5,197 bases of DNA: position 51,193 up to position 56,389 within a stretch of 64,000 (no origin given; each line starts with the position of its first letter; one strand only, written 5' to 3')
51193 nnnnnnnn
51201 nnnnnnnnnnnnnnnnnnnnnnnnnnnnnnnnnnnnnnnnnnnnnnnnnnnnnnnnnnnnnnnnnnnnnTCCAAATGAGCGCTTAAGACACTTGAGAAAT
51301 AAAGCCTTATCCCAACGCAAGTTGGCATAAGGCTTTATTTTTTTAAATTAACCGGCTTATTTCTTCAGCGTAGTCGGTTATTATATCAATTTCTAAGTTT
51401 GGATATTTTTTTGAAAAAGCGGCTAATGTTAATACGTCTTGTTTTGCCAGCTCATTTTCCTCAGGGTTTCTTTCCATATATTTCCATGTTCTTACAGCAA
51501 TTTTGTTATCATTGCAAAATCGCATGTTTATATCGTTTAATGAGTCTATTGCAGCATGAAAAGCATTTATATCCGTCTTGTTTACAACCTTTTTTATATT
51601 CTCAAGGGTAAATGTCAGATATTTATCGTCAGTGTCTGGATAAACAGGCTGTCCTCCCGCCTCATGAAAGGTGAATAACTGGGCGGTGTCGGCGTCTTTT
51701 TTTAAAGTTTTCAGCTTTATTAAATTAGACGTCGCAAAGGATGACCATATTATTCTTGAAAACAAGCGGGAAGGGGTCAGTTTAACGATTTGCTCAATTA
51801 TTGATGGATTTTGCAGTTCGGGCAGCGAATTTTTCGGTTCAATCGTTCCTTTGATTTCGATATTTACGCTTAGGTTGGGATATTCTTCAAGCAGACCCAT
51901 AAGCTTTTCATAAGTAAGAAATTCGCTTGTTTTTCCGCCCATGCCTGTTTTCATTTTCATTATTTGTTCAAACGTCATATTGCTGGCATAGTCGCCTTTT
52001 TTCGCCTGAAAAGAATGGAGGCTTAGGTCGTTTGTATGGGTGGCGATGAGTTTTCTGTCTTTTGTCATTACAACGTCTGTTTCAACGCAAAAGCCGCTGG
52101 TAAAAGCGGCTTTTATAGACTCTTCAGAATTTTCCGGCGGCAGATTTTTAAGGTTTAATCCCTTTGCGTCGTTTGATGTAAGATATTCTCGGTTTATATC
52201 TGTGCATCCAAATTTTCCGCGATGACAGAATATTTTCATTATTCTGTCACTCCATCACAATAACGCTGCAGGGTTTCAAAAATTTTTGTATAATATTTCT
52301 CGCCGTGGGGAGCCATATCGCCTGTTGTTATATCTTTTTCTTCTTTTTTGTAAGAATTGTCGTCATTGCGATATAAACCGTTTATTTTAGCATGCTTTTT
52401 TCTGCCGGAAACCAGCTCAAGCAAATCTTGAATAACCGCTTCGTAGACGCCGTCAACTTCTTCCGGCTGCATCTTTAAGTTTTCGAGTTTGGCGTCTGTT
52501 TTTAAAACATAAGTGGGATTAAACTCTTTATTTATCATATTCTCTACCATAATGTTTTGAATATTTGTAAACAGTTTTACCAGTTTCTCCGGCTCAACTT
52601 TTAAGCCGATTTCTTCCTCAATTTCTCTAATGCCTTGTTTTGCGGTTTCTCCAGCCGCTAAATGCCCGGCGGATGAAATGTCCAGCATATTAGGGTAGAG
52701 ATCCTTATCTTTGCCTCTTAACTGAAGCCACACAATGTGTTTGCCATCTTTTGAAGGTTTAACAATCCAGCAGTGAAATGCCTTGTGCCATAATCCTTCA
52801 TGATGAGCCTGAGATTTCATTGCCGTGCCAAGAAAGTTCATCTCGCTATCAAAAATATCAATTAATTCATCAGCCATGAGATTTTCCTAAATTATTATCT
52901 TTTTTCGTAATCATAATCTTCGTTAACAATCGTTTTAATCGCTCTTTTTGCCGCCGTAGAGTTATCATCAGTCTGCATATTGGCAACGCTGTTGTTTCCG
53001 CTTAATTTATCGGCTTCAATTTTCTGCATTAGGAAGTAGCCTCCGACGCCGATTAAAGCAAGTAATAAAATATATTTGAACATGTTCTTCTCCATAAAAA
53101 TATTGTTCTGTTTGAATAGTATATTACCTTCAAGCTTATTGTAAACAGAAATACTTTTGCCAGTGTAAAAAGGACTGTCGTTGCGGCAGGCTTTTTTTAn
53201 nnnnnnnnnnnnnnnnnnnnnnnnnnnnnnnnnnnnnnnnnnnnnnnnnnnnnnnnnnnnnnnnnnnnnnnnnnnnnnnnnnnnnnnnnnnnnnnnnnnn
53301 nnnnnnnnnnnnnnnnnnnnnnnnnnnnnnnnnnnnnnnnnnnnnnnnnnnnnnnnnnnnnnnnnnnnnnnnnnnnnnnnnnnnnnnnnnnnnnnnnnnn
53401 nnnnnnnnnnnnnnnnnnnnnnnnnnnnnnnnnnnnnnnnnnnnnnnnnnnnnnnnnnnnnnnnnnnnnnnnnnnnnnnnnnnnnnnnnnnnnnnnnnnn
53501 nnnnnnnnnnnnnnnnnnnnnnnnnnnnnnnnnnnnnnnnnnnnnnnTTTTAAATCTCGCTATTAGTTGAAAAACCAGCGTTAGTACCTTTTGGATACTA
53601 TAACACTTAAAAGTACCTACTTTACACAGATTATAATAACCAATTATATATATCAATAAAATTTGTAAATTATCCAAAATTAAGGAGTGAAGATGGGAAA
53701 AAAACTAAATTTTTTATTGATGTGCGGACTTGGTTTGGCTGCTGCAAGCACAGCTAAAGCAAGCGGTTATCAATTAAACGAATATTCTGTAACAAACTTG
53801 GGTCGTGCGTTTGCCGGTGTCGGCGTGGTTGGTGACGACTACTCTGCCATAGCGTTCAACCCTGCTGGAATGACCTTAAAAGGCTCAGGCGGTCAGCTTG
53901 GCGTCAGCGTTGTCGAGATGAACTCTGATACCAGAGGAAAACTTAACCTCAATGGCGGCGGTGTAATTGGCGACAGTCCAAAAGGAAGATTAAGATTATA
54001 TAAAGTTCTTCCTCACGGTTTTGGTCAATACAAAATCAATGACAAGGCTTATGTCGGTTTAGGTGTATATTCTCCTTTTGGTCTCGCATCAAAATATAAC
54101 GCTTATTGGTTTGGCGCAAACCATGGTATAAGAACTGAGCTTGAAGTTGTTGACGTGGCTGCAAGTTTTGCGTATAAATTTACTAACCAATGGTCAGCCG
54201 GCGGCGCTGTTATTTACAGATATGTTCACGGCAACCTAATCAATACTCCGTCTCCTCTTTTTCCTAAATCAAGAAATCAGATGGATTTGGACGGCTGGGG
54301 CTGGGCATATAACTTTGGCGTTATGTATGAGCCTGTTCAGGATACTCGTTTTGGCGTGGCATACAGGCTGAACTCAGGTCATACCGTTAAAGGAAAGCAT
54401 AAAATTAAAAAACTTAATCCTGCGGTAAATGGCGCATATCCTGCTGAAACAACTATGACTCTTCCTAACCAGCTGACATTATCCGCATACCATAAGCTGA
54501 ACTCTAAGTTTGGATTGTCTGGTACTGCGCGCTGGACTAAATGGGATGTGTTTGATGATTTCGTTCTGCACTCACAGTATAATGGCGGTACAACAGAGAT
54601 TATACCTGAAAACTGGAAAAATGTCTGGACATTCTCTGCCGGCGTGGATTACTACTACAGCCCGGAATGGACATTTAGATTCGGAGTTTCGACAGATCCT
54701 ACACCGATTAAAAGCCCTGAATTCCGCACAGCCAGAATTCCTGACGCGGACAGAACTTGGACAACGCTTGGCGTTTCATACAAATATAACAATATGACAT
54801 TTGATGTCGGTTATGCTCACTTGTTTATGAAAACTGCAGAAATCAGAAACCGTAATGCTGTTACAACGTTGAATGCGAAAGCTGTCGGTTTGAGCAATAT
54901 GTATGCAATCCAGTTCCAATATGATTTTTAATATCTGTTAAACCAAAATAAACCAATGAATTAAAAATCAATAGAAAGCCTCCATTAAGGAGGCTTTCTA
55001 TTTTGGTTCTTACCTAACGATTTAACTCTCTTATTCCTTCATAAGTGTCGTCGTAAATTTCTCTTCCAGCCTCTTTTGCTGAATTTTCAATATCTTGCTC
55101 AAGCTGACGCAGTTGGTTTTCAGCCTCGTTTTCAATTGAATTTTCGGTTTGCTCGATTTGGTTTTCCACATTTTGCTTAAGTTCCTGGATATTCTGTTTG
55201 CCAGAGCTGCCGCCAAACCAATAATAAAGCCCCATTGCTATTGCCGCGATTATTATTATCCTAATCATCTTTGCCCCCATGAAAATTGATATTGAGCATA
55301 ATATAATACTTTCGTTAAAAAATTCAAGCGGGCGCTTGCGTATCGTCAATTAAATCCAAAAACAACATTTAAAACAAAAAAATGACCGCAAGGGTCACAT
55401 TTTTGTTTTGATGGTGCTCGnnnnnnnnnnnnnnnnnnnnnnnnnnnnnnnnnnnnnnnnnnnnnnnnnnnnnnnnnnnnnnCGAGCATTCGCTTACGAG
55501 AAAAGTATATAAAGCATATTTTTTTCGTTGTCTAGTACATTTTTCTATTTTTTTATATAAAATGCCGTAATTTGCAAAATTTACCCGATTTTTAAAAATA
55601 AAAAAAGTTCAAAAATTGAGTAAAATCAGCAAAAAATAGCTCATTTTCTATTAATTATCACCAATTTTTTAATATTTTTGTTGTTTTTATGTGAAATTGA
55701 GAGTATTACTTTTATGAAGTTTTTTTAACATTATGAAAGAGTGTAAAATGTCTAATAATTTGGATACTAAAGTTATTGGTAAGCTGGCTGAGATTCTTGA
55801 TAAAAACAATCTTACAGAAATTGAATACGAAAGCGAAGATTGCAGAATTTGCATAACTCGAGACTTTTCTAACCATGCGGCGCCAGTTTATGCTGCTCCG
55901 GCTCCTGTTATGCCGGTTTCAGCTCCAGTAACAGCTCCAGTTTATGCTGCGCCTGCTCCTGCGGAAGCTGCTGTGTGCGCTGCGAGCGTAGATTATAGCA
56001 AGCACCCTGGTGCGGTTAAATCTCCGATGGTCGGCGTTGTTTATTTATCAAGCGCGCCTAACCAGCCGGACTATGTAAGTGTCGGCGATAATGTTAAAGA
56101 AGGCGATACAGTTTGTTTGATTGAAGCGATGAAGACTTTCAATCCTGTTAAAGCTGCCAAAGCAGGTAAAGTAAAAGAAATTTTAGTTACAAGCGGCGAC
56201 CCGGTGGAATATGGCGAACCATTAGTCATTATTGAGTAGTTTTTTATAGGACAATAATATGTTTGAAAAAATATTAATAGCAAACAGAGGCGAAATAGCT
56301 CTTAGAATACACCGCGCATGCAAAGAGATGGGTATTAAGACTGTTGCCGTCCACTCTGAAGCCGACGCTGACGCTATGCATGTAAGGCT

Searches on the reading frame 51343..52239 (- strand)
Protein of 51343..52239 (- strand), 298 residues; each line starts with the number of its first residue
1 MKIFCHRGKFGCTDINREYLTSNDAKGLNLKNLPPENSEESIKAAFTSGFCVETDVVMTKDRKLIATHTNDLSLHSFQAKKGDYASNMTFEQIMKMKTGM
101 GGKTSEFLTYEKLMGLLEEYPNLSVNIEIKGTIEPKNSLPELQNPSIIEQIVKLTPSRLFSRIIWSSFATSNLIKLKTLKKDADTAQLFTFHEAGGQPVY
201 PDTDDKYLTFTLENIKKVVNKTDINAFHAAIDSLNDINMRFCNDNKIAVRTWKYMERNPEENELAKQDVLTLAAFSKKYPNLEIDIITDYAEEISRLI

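Call 87: search_protein_families(library=pfam, proteins=[window:51343-52239:-], max_evalue=0.001)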
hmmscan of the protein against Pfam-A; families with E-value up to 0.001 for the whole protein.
window:51343-52239:- (298 aa): 1 family
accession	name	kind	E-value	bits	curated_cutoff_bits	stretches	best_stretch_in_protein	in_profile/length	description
PF03009.23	GDPD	-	1e-14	55.7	23.6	1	35-257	9-223/244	Glycerophosphoryl diester phosphodiesterase family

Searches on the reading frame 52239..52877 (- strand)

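Call 87: search_protein_families(library=pfam, proteins=[window:52239-52877:-], max_evalue=0.001)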
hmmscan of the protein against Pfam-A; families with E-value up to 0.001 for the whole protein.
window:52239-52877:- (212 aa): 1 family
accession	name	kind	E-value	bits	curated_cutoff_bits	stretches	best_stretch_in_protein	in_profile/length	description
PF00293.34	NUDIX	-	2.2e-05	24.9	21.1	1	33-144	5-110/134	NUDIX domain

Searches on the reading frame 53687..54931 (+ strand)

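Call 87: search_protein_families(library=pfam, proteins=[window:53687-54931:+], max_evalue=0.001)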
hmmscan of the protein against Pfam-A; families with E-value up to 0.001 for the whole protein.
window:53687-54931:+ (414 aa): 1 family
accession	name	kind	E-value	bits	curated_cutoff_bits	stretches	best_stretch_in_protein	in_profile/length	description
PF03349.22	Toluene_X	-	7.5e-85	285.4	29.7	1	17-414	2-421/421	Outer membrane protein transport protein (OMPP1/FadL/TodX)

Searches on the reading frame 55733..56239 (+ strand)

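Call 87: search_protein_families(library=pfam, proteins=[window:55733-56239:+], max_evalue=0.001)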
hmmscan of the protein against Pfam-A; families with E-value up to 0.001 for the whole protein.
window:55733-56239:+ (168 aa): 2 families
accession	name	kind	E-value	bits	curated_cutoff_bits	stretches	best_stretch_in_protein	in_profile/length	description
PF00364.28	Biotin_lipoyl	-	1.4e-21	76.6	22.1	1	95-167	3-73/73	Biotin-requiring enzyme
PF13533.13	Biotin_lipoyl_2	-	1.6e-05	25.1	29.8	0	139-167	3-31/32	Biotin-lipoyl like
